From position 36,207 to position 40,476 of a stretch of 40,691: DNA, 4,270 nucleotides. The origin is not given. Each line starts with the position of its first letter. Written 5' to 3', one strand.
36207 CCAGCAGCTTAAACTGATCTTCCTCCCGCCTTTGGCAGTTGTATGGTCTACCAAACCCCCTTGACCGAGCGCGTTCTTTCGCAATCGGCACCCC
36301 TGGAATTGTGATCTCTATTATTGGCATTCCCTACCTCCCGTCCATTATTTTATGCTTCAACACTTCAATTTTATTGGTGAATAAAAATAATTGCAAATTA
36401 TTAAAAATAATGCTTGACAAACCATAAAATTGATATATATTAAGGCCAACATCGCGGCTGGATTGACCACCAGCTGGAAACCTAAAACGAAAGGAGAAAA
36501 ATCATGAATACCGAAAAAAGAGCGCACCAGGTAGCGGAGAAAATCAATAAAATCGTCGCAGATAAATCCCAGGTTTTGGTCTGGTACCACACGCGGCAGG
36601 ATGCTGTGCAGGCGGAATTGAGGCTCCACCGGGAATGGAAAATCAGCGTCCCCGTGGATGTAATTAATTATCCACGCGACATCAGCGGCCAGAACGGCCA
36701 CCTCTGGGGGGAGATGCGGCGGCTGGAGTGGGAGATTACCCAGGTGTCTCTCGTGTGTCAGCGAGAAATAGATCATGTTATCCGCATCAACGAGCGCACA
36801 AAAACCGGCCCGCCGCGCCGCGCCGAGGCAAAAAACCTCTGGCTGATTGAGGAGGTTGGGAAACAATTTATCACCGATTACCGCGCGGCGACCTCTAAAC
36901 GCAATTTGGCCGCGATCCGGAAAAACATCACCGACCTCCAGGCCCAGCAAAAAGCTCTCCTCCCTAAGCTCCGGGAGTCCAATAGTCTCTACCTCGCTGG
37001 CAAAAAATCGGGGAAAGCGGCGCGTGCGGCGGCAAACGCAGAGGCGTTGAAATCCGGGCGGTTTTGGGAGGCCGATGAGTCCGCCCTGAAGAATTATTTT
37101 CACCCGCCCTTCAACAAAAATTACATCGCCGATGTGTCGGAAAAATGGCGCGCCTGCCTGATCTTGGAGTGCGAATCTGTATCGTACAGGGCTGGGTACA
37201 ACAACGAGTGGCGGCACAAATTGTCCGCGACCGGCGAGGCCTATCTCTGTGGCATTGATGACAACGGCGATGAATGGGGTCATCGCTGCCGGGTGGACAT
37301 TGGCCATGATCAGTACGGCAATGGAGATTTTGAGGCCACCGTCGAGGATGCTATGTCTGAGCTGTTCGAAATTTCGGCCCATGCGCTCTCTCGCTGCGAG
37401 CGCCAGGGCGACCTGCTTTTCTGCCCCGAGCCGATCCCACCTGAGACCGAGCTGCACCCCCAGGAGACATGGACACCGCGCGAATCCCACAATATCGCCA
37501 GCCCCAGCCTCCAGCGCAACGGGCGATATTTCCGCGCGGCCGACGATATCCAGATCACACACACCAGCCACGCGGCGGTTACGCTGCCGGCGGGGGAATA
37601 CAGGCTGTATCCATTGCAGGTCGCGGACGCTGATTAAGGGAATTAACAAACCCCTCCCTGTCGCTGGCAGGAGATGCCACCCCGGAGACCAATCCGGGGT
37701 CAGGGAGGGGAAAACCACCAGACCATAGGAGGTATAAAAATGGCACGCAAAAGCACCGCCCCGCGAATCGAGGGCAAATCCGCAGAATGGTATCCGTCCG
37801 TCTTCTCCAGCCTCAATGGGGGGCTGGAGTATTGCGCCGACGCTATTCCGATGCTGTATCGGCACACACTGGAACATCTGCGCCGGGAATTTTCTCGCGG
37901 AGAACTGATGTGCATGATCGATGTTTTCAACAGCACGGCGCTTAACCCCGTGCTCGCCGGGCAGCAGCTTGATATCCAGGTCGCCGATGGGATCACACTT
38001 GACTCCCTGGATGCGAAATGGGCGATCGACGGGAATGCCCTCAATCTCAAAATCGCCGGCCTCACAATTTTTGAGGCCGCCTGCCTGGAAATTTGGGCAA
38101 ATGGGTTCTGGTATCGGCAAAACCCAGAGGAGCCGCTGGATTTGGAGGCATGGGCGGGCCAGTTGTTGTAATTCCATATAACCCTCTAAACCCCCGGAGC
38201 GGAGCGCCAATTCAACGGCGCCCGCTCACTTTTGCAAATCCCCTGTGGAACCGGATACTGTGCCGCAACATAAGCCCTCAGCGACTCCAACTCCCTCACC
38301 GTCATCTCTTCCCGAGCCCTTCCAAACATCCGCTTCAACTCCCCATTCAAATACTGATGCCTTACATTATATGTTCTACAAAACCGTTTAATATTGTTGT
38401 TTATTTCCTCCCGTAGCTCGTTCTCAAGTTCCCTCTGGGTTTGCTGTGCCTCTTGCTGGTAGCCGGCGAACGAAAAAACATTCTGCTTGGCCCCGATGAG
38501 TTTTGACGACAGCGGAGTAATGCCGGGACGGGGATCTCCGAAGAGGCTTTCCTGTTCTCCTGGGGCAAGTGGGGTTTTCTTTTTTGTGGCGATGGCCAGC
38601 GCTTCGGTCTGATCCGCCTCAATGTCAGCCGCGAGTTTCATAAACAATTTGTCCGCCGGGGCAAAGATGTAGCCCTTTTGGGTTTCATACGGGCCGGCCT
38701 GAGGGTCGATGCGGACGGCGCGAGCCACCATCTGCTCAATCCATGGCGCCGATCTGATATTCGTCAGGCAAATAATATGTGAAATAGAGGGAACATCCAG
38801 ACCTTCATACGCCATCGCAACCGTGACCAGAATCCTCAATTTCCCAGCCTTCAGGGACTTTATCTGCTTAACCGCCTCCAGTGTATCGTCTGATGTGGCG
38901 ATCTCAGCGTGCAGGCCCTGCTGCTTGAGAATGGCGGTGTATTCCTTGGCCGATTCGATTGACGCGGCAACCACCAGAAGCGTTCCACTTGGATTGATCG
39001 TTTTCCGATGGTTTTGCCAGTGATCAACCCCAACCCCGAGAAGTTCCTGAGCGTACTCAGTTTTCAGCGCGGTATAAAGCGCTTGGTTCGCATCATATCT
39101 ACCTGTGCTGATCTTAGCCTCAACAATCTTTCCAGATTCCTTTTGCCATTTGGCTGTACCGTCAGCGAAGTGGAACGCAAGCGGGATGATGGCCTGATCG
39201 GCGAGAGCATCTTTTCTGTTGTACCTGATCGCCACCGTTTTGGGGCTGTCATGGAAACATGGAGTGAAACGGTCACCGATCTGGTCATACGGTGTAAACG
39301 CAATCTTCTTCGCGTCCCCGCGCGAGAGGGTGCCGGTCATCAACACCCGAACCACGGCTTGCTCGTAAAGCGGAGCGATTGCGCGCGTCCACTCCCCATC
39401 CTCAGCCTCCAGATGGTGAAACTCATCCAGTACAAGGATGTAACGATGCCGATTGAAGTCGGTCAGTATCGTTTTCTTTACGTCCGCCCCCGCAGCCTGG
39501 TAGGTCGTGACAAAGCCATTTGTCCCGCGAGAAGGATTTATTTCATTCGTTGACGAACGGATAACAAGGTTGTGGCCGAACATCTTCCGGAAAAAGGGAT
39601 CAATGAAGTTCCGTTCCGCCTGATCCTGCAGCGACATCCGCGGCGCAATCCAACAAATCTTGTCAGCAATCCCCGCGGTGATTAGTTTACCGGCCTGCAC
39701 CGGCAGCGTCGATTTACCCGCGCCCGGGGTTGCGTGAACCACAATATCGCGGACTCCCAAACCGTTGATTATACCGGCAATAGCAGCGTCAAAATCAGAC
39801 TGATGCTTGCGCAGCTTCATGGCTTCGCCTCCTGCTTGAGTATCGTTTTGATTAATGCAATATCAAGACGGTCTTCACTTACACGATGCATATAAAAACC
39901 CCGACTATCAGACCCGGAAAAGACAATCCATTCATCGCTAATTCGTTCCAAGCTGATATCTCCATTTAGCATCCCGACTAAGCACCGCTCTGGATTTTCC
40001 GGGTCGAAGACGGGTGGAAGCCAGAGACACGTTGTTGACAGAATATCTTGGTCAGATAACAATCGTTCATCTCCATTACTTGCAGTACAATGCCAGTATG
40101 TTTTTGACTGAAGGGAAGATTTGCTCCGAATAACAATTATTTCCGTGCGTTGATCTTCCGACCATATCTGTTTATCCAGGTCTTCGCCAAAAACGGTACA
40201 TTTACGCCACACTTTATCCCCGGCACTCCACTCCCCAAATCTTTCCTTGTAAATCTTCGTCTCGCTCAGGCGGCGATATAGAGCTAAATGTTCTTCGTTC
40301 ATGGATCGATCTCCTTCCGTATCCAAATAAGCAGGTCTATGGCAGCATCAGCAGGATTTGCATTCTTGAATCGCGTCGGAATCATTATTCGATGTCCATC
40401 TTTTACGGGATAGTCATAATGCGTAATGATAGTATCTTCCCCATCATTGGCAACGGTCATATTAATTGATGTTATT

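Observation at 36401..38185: Inverted two-gene orphan cassette with its own near-consensus promoter in an otherwise one-stranded phage genome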

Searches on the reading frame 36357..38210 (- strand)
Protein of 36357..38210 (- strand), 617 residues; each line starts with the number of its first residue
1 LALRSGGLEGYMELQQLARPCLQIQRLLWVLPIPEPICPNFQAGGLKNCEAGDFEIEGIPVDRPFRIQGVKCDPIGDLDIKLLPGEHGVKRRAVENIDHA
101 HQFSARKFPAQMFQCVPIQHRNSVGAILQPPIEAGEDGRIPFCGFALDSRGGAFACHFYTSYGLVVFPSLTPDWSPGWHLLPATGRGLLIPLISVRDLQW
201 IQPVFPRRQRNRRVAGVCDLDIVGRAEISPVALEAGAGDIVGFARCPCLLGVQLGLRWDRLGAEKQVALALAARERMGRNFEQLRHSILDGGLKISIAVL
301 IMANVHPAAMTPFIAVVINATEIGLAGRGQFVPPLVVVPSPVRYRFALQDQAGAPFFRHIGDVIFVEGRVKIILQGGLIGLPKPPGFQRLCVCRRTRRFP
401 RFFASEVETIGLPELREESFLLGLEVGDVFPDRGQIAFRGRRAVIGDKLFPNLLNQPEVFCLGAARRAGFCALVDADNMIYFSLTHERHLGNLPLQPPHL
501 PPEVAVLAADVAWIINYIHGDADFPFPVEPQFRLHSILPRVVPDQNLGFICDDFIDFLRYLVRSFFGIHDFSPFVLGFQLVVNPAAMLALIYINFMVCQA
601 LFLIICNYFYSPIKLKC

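Call 9: search_protein_families(library=pfam, proteins=[window:36357-38210:-], max_evalue=0.1)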
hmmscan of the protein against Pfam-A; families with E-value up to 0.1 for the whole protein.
window:36357-38210:- (617 aa): 0 families

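Call 10: search_protein_families(library=phrogs, proteins=[window:36357-38210:-], max_evalue=0.1)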
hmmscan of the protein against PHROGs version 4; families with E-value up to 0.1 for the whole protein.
window:36357-38210:- (617 aa): 0 families

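Call 12: search_protein_families(library=padloc, proteins=[window:36357-38210:-], max_evalue=1)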
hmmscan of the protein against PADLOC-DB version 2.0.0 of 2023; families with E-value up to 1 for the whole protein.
window:36357-38210:- (617 aa): 0 families

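Call 13: search_protein_families(library=ncbifam, proteins=[window:36357-38210:-], max_evalue=1)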
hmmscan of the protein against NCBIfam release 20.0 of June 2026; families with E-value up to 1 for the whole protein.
window:36357-38210:- (617 aa): 0 families
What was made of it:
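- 36357..38210 (-): 617-aa antisense ORF: a shadow ORF, not a gene. It has no hits in any library (calls 9, 10, 12, 13).
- There are no PADLOC, Pfam or NCBIfam hits (calls 9, 12, 13).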

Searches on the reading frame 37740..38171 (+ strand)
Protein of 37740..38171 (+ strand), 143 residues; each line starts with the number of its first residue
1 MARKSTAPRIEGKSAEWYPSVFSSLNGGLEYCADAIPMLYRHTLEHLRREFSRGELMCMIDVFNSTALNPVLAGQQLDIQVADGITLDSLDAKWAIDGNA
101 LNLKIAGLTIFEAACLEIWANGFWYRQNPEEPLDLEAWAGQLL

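Call 9: search_protein_families(library=pfam, proteins=[window:37740-38171:+], max_evalue=0.1)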
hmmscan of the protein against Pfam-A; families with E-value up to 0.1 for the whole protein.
window:37740-38171:+ (143 aa): 0 families

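Call 10: search_protein_families(library=phrogs, proteins=[window:37740-38171:+], max_evalue=0.1)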
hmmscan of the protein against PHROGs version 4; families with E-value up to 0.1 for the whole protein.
window:37740-38171:+ (143 aa): 0 families

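Call 12: search_protein_families(library=padloc, proteins=[window:37740-38171:+], max_evalue=1)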
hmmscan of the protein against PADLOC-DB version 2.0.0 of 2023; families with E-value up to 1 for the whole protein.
window:37740-38171:+ (143 aa): 0 families

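Call 13: search_protein_families(library=ncbifam, proteins=[window:37740-38171:+], max_evalue=1)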
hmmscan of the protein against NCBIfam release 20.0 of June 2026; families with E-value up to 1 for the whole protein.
window:37740-38171:+ (143 aa): 0 families

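Call 15: find_homologous_proteins(query=window:37740-38171:+)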
Query window:37740-38171:+ (143 aa): 89 proteins with E <= 0.001 among 101 candidates.
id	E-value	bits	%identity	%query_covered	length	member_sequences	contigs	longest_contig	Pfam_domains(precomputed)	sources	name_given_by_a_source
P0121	5.0e-92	323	100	100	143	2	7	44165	-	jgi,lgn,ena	-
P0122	1.3e-63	231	76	100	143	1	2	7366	-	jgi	jgi:hypothetical protein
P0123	2.4e-62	227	74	99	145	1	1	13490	-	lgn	-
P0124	4.6e-60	220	71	100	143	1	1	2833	-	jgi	jgi:hypothetical protein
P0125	6.6e-59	216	70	100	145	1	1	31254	-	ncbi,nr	ncbi:MAG: hypothetical protein PHD04_00950 [Candidatus Pacebacteria bacterium]|nr:hypothetical prote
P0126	1.2e-58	215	72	99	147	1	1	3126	-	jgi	-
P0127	1.8e-57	211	70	100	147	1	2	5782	-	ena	-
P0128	2.2e-57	211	70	99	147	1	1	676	-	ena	-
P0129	1.4e-56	208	69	100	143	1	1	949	-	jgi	jgi:hypothetical protein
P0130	2.6e-56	207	66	100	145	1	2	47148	-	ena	-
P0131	8.3e-56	206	70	100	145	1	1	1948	-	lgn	-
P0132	1.1e-55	205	70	99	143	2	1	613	-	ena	-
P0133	4.1e-55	204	68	99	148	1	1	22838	-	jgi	jgi:hypothetical protein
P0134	2.1e-54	201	65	100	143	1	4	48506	-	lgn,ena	-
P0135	4.1e-53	197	67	100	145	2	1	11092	-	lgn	-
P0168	1.3e-40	157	62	85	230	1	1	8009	-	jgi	jgi:hypothetical protein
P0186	4.5e-36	142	50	94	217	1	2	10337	-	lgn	-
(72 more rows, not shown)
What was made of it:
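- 37740..38171 (+): Gene B, 143 aa, an acidic (pI 4.6) all-helical protein. 89 homologues (call 15).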

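Call 21: search_solved_structures(query=A2, max_evalue=10, show_alignments=2)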
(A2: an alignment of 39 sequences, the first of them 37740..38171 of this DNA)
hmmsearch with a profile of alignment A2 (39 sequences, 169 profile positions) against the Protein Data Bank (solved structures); distinct sequences matched with E-value up to 10: 0.

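Call 31: predict_structure(alignment_id=A2)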
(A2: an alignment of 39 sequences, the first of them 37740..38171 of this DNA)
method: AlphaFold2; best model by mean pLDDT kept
length: 143 residues; sequences in the alignment: 39
mean_pLDDT: 93.0   pTM: 0.85
mean pLDDT of the five models: 93.0, 92.8, 92.7, 91.8, 91.4
residues with pLDDT >= 90: 113; 70-90: 29; 50-70: 1; < 50: 0
segments of 3 or more residues with pLDDT < 50: none
pLDDT, mean of each block of 10 residues (from residue 1): 77 93 94 95 97 98 86 91 97 98 98 97 88 92 95
secondary structure, 60 per line:
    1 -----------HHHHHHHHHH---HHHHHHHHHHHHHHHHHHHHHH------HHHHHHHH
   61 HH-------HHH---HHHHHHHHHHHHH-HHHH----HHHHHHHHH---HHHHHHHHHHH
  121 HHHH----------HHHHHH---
elements in order: H12-21 H25-46 H53-62 H76-88 H90-93 H98-106 H110-124 H135-140
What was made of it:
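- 37740..38171 (+): AF2 pLDDT is 93.0 (call 31).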

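Call 35: fold_search(model_id=the predicted structure, library=pdb)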
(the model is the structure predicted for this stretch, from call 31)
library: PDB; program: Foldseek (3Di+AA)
matches with E <= 10: 33; with E <= 0.001: 0
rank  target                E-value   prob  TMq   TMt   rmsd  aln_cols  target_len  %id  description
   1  6dg6_D                4.2e+00  0.05  0.19  0.23  11.9       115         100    8  Structure of a de novo designed Interleukin-2/Interleukin-15 mimetic (released 2019-01-16)
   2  6ww7_F                4.6e+00  0.07  0.23  0.30  15.9       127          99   10  Structure of the human ER membrane protein complex in a lipid nanodisc (released 2020-05-27)
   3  7z37_DP1              4.6e+00  0.04  0.18  0.11  19.2       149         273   12  Structure of the RAF1-HSP90-CDC37 complex (RHC-II) (released 2022-09-14)
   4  6dg6_A                5.1e+00  0.03  0.18  0.22  11.0       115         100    4  Structure of a de novo designed Interleukin-2/Interleukin-15 mimetic (released 2019-01-16)
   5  6o6o_B                5.9e+00  0.03  0.20  0.17  17.8       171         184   13  Structure of the regulator FasR from Mycobacterium tuberculosis (released 2020-03-11)
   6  7dmf                  6.2e+00  0.02  0.15  0.13  14.1       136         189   13  A de novo protein that rigidly extends the structure of tVHS-like domain in tepsin with a new designed domain (released 2021-12-08)
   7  8dz8_G                6.5e+00  0.04  0.17  0.24   9.1        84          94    6  Neoleukin 4, a de novo designed IL-4 mimetic (released 2023-03-29)
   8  4lms_D                6.5e+00  0.02  0.16  0.15  15.2       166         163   13  Light harvesting complex PC645 from the cryptophyte Chroomonas sp. CCMP270 (released 2014-06-18)
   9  8yfd_A                6.9e+00  0.03  0.18  0.08  16.9       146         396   12  Cryo EM structure of human phosphate channel XPR1 at open state (released 2024-10-09)
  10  8qxj_A                6.9e+00  0.01  0.14  0.07  15.2       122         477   13  Cryo-EM structure of tetrameric human SAMHD1 with dApNHpp (released 2024-05-15)
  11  7xk7_D                7.2e+00  0.06  0.25  0.20   7.2        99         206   13  Cryo-EM structure of Na+-pumping NADH-ubiquinone oxidoreductase from Vibrio cholerae, with korormicin (released 2022-07-20)
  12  5x5i_A                7.2e+00  0.05  0.26  0.23  15.7       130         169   15  The X-ray crystal structure of a TetR family transcription regulator RcdA involved in the regulation of biofilm format (released 2017-12-27)
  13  8bn3_L5               7.2e+00  0.01  0.16  0.10  13.6        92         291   14  Yeast 80S, ES7s delta, eIF5A, Stm1 containing (released 2024-01-10)
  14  6m9a_A                7.6e+00  0.05  0.20  0.19  12.5        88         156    9  Bordetella pertussis globin coupled sensor regulatory domain (BpeGReg) (released 2018-11-14)
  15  3u1k_B                7.6e+00  0.04  0.18  0.07   8.7        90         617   11  Crystal structure of human PNPase (released 2012-02-01)
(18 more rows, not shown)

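Call 43: search_protein_families(library=pfam, alignment_id=A2, max_evalue=1)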
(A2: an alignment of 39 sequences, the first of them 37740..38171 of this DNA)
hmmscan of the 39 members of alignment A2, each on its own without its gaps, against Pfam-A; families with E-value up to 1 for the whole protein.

A. member 1, window:37740-38171:+ (143 aa): 0 families

B. families by the number of members that match (of 39 scanned): 13 families
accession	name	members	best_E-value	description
PF03695.18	UPF0149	2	0.0054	Uncharacterised protein family (UPF0149)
PF01381.28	HTH_3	1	0.0018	Helix-turn-helix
PF10078.15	DUF2316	1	0.0074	Uncharacterized protein conserved in bacteria (DUF2316)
PF16509.11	KORA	1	0.0082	TrfB plasmid transcriptional repressor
PF13693.12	HTH_35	1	0.066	Winged helix-turn-helix DNA-binding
PF13384.12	HTH_23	1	0.088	Homeodomain-like domain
PF04545.22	Sigma70_r4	1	0.099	Sigma-70, region 4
PF03532.18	OMS28_porin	1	0.1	OMS28 porin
PF15943.11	YdaS_toxin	1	0.12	Bacterial toxin YdaS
PF22428.2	Dis32-like_C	1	0.16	DIS3-like exonuclease 2-like, C-terminal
PF19114.6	EsV_1_7_cys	1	0.18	EsV-1-7 cysteine-rich motif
PF22972.2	EVH1_PP4R3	1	0.21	EVH1-like domain in PP4R3 protein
PF17481.7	Phage_sheath_domII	1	0.24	Phage tail sheath protein beta-sandwich domain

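Call 47: search_dna_similar(query=window:37740-38171:+, collection=phages, mode=protein, max_evalue=0.001)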
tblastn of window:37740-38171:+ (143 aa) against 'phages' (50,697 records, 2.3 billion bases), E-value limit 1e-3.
No match.

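Call 81: find_related_loci(query=A2, collection=viral_contigs, flank=6000)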
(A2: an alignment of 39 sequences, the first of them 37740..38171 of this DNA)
Query A2 (143 aa) in viral_contigs; peptide patterns used: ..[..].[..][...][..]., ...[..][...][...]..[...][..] (x = any residue, [..] = any of these).
42 stretches matched a pattern; 24 encode a relative of the query (tblastn E <= 1e-3); 24 distinct loci.
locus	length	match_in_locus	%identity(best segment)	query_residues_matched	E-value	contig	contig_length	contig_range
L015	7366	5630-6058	76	1-143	4e-70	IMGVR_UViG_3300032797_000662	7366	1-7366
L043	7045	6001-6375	63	6-130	2e-49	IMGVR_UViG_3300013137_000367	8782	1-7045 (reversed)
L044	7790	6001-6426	53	4-142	7e-48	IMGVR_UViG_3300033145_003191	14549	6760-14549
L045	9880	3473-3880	57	1-135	1e-46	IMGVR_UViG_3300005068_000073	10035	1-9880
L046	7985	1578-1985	56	5-143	7e-47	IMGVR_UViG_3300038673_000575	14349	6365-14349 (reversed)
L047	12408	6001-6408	57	1-135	3e-46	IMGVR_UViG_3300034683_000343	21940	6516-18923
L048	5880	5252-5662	53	4-142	1e-43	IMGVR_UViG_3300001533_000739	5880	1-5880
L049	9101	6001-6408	56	1-135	3e-43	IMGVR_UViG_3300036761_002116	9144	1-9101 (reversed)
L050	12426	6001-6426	51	4-143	5e-42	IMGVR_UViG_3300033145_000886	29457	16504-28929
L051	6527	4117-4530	53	1-138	3e-41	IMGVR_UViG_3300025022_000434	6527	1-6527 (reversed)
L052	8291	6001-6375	52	4-128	4e-41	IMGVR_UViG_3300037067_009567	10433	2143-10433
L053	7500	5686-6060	54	1-125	2e-41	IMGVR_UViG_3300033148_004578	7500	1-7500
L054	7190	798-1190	50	6-136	2e-39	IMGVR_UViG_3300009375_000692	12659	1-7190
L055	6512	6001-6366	53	4-125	4e-39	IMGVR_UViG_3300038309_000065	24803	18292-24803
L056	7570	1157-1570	50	4-142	4e-38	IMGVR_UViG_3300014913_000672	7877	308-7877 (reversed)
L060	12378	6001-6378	44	5-130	2e-32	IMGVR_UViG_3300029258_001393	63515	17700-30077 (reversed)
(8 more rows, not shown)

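Call 108: search_dna_similar(query=L060:4823-5968:+, collection=phages, mode=protein, max_evalue=0.001, max_rows=8)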
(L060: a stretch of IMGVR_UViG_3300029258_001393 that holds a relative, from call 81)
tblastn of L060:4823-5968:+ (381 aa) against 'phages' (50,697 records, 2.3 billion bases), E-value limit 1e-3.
No match.

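Call 109: search_dna_similar(query=L044:4874-5899:+, collection=phages, mode=protein, max_evalue=0.001, max_rows=8)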
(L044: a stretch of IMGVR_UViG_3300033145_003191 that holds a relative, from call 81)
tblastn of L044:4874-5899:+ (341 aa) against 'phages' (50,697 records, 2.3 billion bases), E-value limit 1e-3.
No match.

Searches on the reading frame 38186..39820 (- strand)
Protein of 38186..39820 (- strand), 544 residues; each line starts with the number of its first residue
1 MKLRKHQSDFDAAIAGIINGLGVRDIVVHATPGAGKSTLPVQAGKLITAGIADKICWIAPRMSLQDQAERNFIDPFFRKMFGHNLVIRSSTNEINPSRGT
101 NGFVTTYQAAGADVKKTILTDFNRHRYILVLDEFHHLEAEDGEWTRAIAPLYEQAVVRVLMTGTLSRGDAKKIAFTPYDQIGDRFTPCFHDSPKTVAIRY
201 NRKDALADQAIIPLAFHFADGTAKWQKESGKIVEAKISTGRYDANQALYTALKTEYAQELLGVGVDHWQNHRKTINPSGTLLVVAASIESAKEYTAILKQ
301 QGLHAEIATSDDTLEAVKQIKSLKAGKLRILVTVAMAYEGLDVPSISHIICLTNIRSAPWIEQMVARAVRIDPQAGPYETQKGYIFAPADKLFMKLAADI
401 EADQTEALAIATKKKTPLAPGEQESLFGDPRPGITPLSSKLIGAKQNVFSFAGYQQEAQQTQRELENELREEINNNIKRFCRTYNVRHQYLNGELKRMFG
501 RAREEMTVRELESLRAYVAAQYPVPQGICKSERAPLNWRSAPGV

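Call 9: search_protein_families(library=pfam, proteins=[window:38186-39820:-], max_evalue=0.1)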
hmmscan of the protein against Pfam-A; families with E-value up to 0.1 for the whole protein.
window:38186-39820:- (544 aa): 7 families
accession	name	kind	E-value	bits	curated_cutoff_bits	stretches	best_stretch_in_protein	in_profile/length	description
PF04851.21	ResIII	-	1.2e-12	48.5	22.5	1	2-167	3-164/164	Type III restriction enzyme, res subunit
PF00271.37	Helicase_C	-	1e-08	35.8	23.5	1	276-371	13-109/110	Helicase conserved C-terminal domain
PF00270.35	DEAD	-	6.6e-06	26.4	26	1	13-168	7-162/167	DEAD/DEAH box helicase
PF18766.7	SWI2_SNF2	-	0.00027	21.1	26.7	1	26-229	21-203/221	SWI2/SNF2 ATPase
PF13401.12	AAA_22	-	0.0056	17.4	27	1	26-164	8-123/130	AAA domain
PF00931.28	NB-ARC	-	0.074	12.7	23.5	0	26-162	21-134/248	NB-ARC domain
PF01443.25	Viral_helicase1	-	0.084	13.1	21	0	26-46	1-21/228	Viral superfamily 1 RNA helicase core domain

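Call 10: search_protein_families(library=phrogs, proteins=[window:38186-39820:-], max_evalue=0.1)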
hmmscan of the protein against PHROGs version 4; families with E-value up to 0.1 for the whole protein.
window:38186-39820:- (544 aa): 5 families
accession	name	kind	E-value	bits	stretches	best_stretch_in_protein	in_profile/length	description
phrog_16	-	DNA, RNA and nucleotide metabolism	1.2e-31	110.8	1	1-395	271-605/986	DNA helicase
phrog_16694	-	unknown function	9.5e-08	31.4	2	315-374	603-663/1010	-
phrog_9690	-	DNA, RNA and nucleotide metabolism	7.1e-05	23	1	278-373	159-258/306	DNA helicase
phrog_27849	-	unknown function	9.8e-05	21.7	1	277-370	445-544/664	-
phrog_2488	-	DNA, RNA and nucleotide metabolism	0.00071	19.4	1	13-72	26-91/579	DNA helicase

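Call 70: find_related_loci(query=window:38186-39820:-, collection=viral_contigs, flank=6000)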
Query window:38186-39820:- (544 aa) in viral_contigs; peptide patterns used: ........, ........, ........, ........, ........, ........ (x = any residue, [..] = any of these).
18 stretches matched a pattern; 1 encode a relative of the query (tblastn E <= 1e-3); 1 distinct loci.
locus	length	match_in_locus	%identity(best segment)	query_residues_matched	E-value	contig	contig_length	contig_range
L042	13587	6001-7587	64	4-526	0e+0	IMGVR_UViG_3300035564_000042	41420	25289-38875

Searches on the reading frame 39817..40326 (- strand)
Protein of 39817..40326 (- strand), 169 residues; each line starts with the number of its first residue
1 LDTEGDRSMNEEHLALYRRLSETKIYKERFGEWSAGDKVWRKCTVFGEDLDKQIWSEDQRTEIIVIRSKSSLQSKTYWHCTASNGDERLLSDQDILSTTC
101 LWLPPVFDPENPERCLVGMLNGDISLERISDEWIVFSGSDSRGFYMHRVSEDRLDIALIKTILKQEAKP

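Call 9: search_protein_families(library=pfam, proteins=[window:39817-40326:-], max_evalue=0.1)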
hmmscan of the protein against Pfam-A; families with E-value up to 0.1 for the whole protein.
window:39817-40326:- (169 aa): 0 families

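Call 10: search_protein_families(library=phrogs, proteins=[window:39817-40326:-], max_evalue=0.1)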
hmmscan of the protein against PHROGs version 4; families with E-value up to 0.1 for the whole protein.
window:39817-40326:- (169 aa): 1 family
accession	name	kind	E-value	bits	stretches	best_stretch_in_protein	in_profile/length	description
phrog_2227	-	unknown function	0.0044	17.8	1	8-57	5-54/77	-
